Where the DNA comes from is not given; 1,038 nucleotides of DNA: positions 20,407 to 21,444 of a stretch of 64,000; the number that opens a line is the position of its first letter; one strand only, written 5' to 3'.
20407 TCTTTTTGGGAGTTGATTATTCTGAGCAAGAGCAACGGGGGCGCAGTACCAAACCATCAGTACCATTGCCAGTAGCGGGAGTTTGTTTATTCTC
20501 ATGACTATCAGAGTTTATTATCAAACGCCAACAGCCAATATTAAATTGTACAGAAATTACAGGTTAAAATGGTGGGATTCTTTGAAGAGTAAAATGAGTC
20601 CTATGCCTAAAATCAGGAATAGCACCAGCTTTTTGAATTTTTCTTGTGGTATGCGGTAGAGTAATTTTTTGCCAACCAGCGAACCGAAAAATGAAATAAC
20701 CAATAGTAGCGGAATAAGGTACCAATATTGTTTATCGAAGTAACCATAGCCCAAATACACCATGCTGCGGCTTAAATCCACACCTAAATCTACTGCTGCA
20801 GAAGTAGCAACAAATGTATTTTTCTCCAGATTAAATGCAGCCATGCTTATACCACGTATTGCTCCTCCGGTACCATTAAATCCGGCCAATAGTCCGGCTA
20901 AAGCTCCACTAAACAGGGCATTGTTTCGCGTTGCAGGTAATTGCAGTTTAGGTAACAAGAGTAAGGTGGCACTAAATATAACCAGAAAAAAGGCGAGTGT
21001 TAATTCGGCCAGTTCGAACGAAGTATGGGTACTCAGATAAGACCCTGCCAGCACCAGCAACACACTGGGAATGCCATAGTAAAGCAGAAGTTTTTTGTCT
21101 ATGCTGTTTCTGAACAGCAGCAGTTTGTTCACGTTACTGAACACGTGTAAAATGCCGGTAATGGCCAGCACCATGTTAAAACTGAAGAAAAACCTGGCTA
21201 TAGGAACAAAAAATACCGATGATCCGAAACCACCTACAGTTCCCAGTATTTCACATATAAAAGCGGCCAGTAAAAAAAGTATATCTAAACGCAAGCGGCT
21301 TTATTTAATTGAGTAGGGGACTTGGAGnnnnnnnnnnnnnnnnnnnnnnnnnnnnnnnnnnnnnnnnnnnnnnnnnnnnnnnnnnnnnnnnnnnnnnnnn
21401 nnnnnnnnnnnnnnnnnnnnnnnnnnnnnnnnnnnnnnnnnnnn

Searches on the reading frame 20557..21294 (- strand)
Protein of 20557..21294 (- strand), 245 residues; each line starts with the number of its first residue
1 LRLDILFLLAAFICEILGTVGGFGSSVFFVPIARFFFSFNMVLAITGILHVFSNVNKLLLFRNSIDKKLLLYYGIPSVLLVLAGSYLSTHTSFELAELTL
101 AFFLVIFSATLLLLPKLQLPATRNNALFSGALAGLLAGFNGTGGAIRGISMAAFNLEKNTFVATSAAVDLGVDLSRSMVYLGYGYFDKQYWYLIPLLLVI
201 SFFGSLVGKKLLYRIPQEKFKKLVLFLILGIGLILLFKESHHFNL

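Call 66: search_protein_families(library=pfam, proteins=[window:20557-21294:-], max_evalue=0.0001)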
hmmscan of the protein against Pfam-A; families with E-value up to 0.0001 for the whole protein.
window:20557-21294:- (245 aa): 1 family
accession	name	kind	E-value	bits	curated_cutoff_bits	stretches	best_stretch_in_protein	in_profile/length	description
PF01925.25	TauE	-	3.4e-28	99.3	32.6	1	8-233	2-235/237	Sulfite exporter TauE/SafE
